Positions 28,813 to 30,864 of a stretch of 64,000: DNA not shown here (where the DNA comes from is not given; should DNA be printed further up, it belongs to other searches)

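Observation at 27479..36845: Cytoplasmic six-gene operon pairing two heparinase II/III-like proteins with an NTP-transferase, a beta-propeller, a DapA/NanA-family lyase and a duplicated unknown domain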

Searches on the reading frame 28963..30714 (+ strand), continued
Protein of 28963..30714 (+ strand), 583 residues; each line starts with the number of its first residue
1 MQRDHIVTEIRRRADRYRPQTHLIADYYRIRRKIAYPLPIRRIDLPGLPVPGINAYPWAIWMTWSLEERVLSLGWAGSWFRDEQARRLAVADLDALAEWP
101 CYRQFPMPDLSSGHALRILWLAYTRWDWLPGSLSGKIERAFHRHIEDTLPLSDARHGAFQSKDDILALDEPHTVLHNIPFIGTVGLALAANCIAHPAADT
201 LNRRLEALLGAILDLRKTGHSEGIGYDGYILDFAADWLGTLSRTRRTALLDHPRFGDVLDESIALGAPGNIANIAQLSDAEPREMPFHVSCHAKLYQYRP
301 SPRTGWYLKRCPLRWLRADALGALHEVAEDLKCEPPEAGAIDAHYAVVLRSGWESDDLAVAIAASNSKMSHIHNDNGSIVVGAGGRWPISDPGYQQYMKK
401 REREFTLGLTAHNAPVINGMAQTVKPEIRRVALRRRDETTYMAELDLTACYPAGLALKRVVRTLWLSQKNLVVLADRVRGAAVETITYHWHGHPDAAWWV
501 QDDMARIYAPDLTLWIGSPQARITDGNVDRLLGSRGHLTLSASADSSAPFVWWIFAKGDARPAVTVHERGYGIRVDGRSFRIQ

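Call 56: fold_search(model_id=the predicted structure, library=pdb)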
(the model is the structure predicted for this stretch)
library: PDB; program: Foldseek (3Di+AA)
matches with E <= 10: 993; with E <= 0.001: 40
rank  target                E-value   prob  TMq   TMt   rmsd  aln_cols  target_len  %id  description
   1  9o3q                  5.3e-19  1.00  0.65  0.65   6.1       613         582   14  Apo-structure of a chondroitinase (released 2025-06-11)
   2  8khw                  3.2e-18  1.00  0.67  0.67   6.2       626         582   14  The crystal structure of glycosaminoglycan lyase GAGase VII (released 2024-09-04)
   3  8khv                  2.6e-17  1.00  0.58  0.58   8.2       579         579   16  The crystal structure of glycosaminoglycan lyase GAGase II (released 2024-09-04)
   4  6hzn_A                4.1e-17  1.00  0.66  0.53   5.1       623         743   14  Crystal structure of human dermatan sulfate epimerase 1 (released 2020-01-22)
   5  8r72_B                1.4e-16  1.00  0.54  0.52   8.2       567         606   12  Polysaccharide lyase BtPL33HA (BT4410) Y291A with HA dp4 collected at 1.33 A (released 2024-12-04)
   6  3afl_A                2.7e-16  1.00  0.63  0.50   6.7       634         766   14  Crystal structure of exotype alginate lyase Atu3025 H531A complexed with alginate trisaccharide (released 2010-04-28)
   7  3a0o_B                2.8e-16  1.00  0.63  0.50   7.2       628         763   13  Crystal structure of alginate lyase from Agrobacterium tumefaciens C58 (released 2010-03-31)
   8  8r71_B                3.1e-16  1.00  0.58  0.56   6.6       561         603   12  Polysaccharide lyase BtPL33HA (BT4410) Y291A with HAdp4 collected at 1.22 A (released 2024-12-04)
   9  8r71_A                4.0e-16  1.00  0.55  0.52   8.0       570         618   12  Polysaccharide lyase BtPL33HA (BT4410) Y291A with HAdp4 collected at 1.22 A (released 2024-12-04)
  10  8r75_B                4.6e-16  1.00  0.59  0.56   7.7       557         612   14  Polysaccharide lyase BtPL33HA (BT4410) Apo form 1 (released 2024-12-04)
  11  8r6z_A                4.9e-16  1.00  0.59  0.57   6.8       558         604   12  Polysaccharide lyase BtPL33HA (BT4410) Apo form 2 (released 2024-12-04)
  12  3a0o_A                6.8e-16  1.00  0.64  0.51   6.9       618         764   14  Crystal structure of alginate lyase from Agrobacterium tumefaciens C58 (released 2010-03-31)
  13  8r72_A                7.2e-16  1.00  0.60  0.57   6.6       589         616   14  Polysaccharide lyase BtPL33HA (BT4410) Y291A with HA dp4 collected at 1.33 A (released 2024-12-04)
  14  8r70_B                1.1e-15  1.00  0.57  0.55   7.2       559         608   13  Polysaccharide lyase BtPL33HA (BT4410) Y291A with HA dp4 (released 2024-12-04)
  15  4ojz_A                1.6e-15  1.00  0.61  0.51   7.3       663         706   15  Crystal Structure of Alg17c Mutant Y258A Complexed with Alginate Trisaccharide (released 2014-01-29)
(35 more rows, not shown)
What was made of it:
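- On Uronyl C5-epimerase (DS-epimerase-like) as opposed to lyase: DS-epimerase 1 (6hzn) is a top structural match of g2 (call 56), but it shares the His/Tyr machinery.
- Cytoplasmic exolytic lyases of this fold are established knowledge, for example PL15 Atu3025, which appears among the structural hits in call 56. Catalytic residues of this fold are shared with C5-epimerases, and human DS-epimerase 1 is the fourth-best structural match of g2 (call 56).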

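Call 63: search_solved_structures(query=A2, max_evalue=0.01, show_alignments=3)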
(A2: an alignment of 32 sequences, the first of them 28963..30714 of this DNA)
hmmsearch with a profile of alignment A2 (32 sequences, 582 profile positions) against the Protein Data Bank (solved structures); distinct sequences matched with E-value up to 0.01: 9.
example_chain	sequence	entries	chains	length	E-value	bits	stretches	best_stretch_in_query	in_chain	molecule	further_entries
8khv_A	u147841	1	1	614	1.8e-07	33.2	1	197-507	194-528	Heparinase II/III-like protein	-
8r6z_B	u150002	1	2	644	6e-07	31.4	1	358-473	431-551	Heparinase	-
8r75_A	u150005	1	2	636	6.3e-07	31.4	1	358-473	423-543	Heparinase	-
8r70_A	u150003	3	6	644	8e-07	31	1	360-473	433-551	Heparinase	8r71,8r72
8khw_A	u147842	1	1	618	9.6e-05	24.2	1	347-510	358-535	DUF4962 domain-containing protein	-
9o3q_A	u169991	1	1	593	0.00012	23.8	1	177-515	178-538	PL35 chondroitinase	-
8r73_A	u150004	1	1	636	0.00031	22.5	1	370-481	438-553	Heparinase II/III-like protein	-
4mmi_A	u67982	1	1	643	0.0065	18.1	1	347-518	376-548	Heparinase III protein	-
4mmh_A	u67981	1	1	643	0.0065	18.1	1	347-518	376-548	Heparinase III protein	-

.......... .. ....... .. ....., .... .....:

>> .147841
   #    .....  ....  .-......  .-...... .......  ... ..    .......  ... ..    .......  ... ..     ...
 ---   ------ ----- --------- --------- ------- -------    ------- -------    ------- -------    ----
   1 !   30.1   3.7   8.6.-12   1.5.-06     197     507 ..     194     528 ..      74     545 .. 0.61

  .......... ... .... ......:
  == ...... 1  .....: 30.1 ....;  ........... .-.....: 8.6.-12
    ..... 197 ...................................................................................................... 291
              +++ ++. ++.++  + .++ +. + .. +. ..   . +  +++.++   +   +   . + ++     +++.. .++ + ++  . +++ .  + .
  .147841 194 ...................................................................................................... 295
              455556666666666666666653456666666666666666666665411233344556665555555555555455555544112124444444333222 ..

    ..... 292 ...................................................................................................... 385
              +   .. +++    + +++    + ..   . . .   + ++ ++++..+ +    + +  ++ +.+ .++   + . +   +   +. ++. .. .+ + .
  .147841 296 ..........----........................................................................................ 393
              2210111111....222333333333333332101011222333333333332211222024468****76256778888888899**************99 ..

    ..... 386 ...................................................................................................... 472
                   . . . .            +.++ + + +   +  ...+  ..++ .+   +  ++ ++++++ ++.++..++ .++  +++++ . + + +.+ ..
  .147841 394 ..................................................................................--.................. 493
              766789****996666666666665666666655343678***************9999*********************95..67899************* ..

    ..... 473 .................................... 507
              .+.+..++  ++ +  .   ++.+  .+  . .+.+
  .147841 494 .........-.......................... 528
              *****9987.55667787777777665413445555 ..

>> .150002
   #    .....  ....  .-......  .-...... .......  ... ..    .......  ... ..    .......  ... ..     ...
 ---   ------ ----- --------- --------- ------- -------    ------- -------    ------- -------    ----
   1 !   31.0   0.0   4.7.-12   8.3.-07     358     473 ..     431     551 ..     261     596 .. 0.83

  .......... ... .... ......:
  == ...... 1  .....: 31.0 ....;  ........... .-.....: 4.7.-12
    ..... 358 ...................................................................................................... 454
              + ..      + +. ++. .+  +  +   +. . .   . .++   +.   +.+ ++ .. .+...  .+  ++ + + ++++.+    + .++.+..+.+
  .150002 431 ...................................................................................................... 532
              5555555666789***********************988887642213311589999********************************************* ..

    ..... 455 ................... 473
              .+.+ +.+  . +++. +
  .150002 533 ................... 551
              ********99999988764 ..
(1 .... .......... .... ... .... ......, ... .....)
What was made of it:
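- Closest known: PL35 broad-spectrum GAG lyases. Same: They are the best structural and profile matches of g2 (calls 56, 63).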
